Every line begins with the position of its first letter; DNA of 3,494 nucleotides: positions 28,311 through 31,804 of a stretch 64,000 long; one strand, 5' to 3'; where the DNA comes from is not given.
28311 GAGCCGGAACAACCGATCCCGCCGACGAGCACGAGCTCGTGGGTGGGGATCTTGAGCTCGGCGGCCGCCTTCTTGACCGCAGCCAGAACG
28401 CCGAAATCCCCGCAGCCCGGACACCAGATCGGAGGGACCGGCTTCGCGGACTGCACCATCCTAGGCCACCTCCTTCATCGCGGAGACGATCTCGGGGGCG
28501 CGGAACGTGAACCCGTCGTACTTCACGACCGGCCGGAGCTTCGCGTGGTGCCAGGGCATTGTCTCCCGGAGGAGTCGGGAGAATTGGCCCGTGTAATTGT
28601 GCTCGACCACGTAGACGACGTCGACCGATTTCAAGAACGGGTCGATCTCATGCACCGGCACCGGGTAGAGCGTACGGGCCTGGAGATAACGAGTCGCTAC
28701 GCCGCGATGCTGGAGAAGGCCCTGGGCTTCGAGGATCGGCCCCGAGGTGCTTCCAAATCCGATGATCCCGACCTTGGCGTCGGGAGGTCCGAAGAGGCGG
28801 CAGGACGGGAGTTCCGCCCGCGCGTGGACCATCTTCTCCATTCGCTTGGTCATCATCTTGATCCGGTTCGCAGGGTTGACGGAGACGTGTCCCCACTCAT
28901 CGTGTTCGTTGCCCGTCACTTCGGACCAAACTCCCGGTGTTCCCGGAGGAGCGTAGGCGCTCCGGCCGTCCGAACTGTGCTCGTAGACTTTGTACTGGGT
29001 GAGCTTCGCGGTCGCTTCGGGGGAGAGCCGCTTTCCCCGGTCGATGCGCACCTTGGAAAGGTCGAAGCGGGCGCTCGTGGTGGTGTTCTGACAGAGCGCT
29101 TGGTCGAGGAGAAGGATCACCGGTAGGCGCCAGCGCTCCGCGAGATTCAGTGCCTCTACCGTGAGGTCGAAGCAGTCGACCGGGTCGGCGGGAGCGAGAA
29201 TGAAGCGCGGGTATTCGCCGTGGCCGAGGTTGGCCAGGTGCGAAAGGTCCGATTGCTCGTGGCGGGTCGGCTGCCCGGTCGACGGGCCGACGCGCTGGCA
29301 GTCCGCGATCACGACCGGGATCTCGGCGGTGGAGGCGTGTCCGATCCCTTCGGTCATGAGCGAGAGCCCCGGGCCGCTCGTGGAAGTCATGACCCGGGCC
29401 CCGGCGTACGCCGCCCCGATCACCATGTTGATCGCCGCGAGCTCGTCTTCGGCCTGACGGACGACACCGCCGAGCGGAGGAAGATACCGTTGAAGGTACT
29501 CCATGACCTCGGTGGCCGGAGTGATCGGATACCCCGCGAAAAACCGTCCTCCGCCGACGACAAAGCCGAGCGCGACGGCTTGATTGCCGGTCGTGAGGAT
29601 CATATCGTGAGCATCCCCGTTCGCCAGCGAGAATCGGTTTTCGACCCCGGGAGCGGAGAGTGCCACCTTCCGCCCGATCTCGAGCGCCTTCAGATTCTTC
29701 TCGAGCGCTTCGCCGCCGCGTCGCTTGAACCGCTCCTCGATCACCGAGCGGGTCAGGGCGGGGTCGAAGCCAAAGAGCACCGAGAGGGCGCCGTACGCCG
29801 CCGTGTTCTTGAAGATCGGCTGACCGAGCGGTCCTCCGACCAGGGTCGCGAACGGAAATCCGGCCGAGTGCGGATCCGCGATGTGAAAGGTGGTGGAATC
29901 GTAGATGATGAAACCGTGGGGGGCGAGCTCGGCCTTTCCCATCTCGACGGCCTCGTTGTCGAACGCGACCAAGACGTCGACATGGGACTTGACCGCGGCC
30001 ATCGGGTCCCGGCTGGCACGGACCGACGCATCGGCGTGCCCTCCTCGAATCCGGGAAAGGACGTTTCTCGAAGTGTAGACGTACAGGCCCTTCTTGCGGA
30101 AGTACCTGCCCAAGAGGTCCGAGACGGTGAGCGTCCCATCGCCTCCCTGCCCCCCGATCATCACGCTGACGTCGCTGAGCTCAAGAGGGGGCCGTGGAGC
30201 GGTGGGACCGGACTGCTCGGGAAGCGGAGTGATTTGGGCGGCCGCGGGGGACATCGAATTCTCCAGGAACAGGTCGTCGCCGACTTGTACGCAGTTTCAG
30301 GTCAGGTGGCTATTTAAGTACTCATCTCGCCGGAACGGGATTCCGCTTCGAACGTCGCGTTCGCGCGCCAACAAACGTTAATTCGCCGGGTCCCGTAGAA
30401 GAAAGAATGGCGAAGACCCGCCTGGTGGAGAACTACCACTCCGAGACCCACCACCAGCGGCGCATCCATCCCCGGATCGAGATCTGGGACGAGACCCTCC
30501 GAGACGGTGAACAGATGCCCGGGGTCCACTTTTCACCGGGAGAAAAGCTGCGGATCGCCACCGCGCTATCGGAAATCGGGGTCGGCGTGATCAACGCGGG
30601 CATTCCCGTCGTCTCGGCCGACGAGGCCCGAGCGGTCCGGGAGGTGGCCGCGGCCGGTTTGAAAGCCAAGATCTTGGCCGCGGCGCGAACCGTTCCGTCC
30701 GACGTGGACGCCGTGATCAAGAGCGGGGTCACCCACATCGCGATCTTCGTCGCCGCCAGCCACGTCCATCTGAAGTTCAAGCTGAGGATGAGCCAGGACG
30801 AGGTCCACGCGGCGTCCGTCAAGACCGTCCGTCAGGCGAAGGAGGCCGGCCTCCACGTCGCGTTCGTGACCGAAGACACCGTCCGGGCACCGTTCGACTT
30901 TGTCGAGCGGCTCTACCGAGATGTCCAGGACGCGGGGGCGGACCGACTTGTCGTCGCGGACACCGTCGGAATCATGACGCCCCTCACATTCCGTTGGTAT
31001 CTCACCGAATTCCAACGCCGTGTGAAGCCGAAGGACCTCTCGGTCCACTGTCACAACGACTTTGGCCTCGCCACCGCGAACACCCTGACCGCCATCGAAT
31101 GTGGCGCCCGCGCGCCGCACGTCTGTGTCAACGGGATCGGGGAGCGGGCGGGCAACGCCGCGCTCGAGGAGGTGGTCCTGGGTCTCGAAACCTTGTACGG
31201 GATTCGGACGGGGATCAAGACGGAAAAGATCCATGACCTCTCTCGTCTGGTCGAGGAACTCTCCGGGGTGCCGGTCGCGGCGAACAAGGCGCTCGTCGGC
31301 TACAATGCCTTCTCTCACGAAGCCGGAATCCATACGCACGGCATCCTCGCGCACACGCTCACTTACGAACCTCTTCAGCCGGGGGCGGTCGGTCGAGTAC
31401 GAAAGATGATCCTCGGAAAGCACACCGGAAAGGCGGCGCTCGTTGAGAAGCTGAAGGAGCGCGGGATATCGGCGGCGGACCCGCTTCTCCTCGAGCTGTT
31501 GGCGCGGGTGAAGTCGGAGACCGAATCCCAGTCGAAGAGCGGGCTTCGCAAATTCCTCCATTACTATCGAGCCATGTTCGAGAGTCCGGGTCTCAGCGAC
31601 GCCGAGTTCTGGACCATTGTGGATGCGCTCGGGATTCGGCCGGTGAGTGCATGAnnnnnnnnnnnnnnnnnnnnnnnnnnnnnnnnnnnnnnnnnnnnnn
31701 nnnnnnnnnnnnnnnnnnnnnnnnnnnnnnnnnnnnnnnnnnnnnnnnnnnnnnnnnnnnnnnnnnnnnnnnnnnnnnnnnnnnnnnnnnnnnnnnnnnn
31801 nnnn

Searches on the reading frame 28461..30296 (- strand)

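Call 12: search_protein_families(library=ncbifam, proteins=[window:28461-30296:-], max_evalue=0.001)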
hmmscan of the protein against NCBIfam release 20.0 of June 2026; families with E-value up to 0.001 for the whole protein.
window:28461-30296:- (611 aa): 17 families
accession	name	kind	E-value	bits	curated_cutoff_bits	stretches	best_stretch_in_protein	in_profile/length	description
TIGR03710.1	OAFO_sf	subfamily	4e-179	596.8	482.75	1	42-606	1-560/561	2-oxoacid:acceptor oxidoreductase subunit alpha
NF041170.1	Oxoac_fdxalpha_Archa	equivalog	8.2e-129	430.8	800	2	162-610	168-622/636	2-oxoacid:ferredoxin oxidoreductase subunit alpha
NF006412.0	PRK08659.1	equivalog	6.3e-88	295.5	411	1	231-610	4-376/378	2-oxoacid:acceptor oxidoreductase subunit alpha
NF007206.0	PRK09627.1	equivalog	6.1e-66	222.9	579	1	233-609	4-374/375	2-oxoglutarate synthase subunit alpha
NF005507.0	PRK07119.1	subfamily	1.9e-56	191.4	399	1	232-404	4-176/352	3-methyl-2-oxobutanoate dehydrogenase subunit VorB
TIGR03336.1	IOR_alpha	equivalog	1.2e-18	66.8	650.9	2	236-397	6-161/595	indolepyruvate ferredoxin oxidoreductase subunit alpha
NF040682.1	PorA_Arch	equivalog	1.5e-18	66.9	550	1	233-335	4-108/387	pyruvate synthase subunit PorA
NF007201.0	PRK09622.1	equivalog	2.4e-17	63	590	1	252-567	30-328/405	2-oxoacid:ferredoxin oxidoreductase subunit alpha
NF006232.0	PRK08366.1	equivalog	3.4e-17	62.2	646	1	236-336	11-113/394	2-ketoisovalerate ferredoxin oxidoreductase subunit alpha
NF045764.1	PhenlGlyoxDHPadG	equivalog_domain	2.9e-15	55.7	700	1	232-335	2-107/398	NADH-dependent phenylglyoxylate dehydrogenase subunit alpha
NF006233.0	PRK08367.1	equivalog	2.3e-12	46.5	625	1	236-335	8-109/394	pyruvate ferredoxin oxidoreductase subunit alpha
NF006211.0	PRK08338.1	equivalog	6.2e-10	38.8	239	1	46-212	4-168/170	2-oxoacid:ferredoxin oxidoreductase subunit gamma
NF005322.0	PRK06853.1-2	equivalog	1.6e-07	31.3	237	0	157-213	141-194/197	indolepyruvate oxidoreductase subunit beta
NF045791.1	OxalOxredalpha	equivalog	7.8e-07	28.5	500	1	236-336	8-110/395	oxalate oxidoreductase subunit alpha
NF005324.0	PRK06853.1-4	equivalog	6.7e-06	26.1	222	0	164-213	141-190/196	indolepyruvate oxidoreductase subunit beta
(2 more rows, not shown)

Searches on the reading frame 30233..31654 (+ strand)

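Call 12: search_protein_families(library=ncbifam, proteins=[window:30233-31654:+], max_evalue=0.001)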
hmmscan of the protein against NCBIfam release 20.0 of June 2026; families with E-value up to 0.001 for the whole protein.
window:30233-31654:+ (473 aa): 28 families (the best 25 are shown)
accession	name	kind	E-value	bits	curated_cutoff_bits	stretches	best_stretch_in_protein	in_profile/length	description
NF002085.0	PRK00915.1-2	subfamily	1.7e-133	446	517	1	74-429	6-360/504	2-isopropylmalate synthase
TIGR02090.1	LEU1_arch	subfamily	2.8e-131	437.9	484.75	1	82-431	1-349/363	isopropylmalate/citramalate/homocitrate synthases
NF041069.1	IPMS_Sufob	equivalog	2.9e-115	385.5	600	1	82-435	1-355/371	isopropylmalate synthase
TIGR02660.1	nifV_homocitr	equivalog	1.6e-108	363.3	462.9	1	82-435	2-354/365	homocitrate synthase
NF002086.0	PRK00915.1-3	equivalog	2e-103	346.6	532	1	80-428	5-364/516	2-isopropylmalate synthase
TIGR02146.1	LysS_fung_arch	equivalog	3.3e-97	325.8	413.55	1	84-428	1-344/344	homocitrate synthase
NF002088.0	PRK00915.1-5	equivalog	6.8e-97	325.1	697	1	81-430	3-363/514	2-isopropylmalate synthase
TIGR00973.1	leuA_bact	equivalog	4.4e-95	319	598.7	1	81-424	1-355/494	2-isopropylmalate synthase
NF002087.0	PRK00915.1-4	equivalog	6.9e-95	318.5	729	1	80-428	5-365/516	2-isopropylmalate synthase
NF002084.0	PRK00915.1-1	equivalog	3.2e-80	270.1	748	1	81-416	4-350/523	2-isopropylmalate synthase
NF042433.1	CitmalDyn_Leptosp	equivalog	2.3e-56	191.5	950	1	78-435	4-369/514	(R)-citramalate synthase CimA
TIGR00977.1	citramal_synth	equivalog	1.2e-55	188.8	450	1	82-428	2-364/526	citramalate synthase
NF042434.1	IPMS_Lepto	equivalog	4.4e-42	144.4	500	1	83-433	7-373/374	2-isopropylmalate synthase LeuA2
NF006049.0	PRK08195.1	subfamily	4.4e-22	78.6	229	1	80-347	6-274/344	4-hyroxy-2-oxovalerate/4-hydroxy-2-oxopentanoic acid aldolase,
NF004283.0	PRK05692.1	subfamily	1.2e-20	73.8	246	1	81-348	6-288/300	hydroxymethylglutaryl-CoA lyase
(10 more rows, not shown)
